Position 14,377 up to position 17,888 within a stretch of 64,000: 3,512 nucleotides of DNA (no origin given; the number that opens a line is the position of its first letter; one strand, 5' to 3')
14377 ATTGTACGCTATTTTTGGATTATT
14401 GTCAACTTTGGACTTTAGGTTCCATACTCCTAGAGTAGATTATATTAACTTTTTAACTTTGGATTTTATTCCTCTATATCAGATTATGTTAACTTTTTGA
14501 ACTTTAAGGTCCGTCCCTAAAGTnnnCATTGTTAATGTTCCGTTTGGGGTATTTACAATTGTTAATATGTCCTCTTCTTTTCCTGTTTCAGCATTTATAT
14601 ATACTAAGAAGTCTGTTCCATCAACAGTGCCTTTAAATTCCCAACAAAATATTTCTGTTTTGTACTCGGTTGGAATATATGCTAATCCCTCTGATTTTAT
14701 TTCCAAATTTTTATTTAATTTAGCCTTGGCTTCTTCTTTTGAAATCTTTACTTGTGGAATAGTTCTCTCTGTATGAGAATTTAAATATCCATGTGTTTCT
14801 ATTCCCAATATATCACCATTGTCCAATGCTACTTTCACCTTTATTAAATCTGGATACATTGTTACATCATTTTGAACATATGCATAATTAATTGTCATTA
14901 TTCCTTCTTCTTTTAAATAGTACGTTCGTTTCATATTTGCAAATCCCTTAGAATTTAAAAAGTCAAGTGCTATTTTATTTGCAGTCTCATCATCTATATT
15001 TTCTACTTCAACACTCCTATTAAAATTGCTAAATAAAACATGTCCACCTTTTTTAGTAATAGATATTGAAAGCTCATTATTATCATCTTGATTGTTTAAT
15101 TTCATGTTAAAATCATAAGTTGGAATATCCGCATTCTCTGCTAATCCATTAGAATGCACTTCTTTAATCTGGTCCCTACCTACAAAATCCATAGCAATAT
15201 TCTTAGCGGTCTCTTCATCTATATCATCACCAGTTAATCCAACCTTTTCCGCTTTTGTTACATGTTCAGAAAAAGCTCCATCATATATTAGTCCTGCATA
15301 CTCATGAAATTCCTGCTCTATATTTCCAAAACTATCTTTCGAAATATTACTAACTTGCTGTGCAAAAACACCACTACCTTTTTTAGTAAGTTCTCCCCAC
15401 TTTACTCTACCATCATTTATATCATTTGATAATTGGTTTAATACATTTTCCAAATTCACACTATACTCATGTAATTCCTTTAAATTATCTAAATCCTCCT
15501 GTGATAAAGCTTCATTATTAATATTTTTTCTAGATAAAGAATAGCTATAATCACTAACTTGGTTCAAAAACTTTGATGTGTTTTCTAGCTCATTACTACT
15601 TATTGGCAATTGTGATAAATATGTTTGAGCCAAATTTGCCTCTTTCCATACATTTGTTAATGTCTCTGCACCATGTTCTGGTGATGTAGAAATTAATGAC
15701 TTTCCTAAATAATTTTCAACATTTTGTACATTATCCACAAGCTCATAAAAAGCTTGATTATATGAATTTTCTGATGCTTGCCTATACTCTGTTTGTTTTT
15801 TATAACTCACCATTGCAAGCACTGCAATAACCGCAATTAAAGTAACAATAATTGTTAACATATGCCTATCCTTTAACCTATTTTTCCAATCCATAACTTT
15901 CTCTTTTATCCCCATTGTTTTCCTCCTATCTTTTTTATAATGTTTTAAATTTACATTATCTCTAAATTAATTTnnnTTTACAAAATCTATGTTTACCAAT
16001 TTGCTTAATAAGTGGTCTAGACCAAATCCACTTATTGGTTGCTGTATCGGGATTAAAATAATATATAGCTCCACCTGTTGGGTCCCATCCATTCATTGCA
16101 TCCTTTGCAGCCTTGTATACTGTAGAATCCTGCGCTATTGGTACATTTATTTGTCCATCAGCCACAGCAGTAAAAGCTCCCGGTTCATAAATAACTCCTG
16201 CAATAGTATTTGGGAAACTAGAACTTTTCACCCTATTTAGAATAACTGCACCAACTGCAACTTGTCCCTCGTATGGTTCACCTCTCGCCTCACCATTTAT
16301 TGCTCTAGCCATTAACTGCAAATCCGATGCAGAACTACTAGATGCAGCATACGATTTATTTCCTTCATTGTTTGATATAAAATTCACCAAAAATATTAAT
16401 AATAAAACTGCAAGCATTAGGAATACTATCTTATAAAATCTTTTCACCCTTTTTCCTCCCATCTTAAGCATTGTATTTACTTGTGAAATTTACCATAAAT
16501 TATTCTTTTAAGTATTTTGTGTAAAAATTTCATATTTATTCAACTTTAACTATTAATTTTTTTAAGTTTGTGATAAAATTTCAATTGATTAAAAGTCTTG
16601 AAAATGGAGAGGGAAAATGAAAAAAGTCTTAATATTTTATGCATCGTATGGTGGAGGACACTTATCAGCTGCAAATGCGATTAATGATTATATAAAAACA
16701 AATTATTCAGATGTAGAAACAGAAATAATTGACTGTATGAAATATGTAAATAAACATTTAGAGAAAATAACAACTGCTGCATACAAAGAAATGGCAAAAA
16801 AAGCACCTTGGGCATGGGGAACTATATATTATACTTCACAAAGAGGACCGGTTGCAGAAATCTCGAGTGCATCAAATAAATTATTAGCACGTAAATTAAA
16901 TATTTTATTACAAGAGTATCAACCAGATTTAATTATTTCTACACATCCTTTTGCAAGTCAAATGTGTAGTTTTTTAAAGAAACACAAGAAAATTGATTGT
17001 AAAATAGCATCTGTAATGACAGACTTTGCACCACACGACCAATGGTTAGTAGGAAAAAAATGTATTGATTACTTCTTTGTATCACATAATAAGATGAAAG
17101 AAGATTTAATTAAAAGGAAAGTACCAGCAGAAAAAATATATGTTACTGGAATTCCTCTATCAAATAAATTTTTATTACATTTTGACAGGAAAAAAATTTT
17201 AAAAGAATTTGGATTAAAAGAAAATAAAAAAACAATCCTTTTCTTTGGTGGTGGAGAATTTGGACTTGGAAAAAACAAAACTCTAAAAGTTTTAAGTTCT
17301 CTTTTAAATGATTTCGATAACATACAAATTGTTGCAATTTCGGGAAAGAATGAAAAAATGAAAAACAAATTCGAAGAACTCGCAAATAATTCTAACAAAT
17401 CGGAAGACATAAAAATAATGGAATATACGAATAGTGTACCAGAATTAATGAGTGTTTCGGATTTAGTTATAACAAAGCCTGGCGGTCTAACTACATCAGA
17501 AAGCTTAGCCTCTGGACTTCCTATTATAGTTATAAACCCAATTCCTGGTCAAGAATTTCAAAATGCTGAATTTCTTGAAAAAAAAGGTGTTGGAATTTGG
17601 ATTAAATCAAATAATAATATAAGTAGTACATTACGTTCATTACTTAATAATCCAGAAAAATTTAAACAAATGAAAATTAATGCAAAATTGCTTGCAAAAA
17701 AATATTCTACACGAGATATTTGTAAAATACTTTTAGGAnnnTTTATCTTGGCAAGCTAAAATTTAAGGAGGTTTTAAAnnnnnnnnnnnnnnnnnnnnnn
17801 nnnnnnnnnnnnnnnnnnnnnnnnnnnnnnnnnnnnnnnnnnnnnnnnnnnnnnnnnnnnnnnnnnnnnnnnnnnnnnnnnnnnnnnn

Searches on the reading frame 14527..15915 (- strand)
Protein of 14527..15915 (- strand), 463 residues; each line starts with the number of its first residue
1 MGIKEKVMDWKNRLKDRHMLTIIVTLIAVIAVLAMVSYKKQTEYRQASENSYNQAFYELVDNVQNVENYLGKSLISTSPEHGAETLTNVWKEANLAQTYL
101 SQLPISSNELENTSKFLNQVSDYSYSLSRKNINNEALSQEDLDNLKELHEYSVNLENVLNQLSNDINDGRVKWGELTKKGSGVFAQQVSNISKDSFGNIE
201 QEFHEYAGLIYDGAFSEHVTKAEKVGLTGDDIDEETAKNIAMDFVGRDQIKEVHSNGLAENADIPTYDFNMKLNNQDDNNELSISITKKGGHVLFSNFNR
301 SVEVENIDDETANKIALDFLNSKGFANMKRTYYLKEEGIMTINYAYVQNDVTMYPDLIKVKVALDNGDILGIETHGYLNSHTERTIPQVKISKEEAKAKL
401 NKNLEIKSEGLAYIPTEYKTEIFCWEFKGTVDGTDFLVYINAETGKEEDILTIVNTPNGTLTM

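Call 32: search_protein_families(library=pfam, proteins=[window:14527-15915:-], max_evalue=0.00001)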
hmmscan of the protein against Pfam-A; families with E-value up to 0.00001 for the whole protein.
window:14527-15915:- (463 aa): 3 families
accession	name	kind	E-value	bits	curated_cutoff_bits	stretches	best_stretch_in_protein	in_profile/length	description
PF14620.12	YPEB_PepSY1-2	-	3.6e-60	203.8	31.7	1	194-387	3-195/195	YpeB sporulation, PepSY1 and PepSY2 domains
PF20769.2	YPEB_N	-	1.2e-43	148.7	27.3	1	41-175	2-136/136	YpeB N-terminal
PF03413.25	PepSY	-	3.6e-09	37.2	24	1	390-449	1-58/60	Peptidase propeptide and YPEB domain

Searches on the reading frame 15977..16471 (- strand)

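Call 32: search_protein_families(library=pfam, proteins=[window:15977-16471:-], max_evalue=0.00001)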
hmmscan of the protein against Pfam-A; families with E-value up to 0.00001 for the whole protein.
window:15977-16471:- (165 aa): 1 family
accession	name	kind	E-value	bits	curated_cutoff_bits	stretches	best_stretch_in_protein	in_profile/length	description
PF07486.17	Hydrolase_2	-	1.6e-37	128.5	27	1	64-164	1-100/100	Cell Wall Hydrolase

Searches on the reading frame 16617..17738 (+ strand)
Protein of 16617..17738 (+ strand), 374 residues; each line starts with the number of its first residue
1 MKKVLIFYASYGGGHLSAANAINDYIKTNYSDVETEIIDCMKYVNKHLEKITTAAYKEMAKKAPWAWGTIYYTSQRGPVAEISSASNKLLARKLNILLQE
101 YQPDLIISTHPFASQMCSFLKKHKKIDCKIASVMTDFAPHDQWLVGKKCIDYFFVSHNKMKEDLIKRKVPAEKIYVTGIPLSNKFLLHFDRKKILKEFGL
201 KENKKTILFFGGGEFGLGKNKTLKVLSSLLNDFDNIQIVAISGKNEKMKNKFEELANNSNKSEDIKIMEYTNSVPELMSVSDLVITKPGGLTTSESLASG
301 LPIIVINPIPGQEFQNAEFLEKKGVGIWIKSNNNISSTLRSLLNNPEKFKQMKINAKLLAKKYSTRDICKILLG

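Call 32: search_protein_families(library=pfam, proteins=[window:16617-17738:+], max_evalue=0.00001)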
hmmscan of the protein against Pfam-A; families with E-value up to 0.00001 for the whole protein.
window:16617-17738:+ (374 aa): 4 families
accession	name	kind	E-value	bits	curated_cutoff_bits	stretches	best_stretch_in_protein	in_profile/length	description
PF06925.17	MGDG_synth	-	8.2e-36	124.1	25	1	15-180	1-168/169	Monogalactosyldiacylglycerol (MGDG) synthase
PF04101.22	Glyco_tran_28_C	-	6.1e-16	59.3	22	1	207-359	2-157/166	Glycosyltransferase family 28 C-terminal domain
PF00534.26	Glycos_transf_1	-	3.1e-15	56.6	26.4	1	190-357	1-170/172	Glycosyl transferases group 1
PF02350.25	Epimerase_2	-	6.1e-10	38.9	30.6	1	150-372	123-346/347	UDP-N-acetylglucosamine 2-epimerase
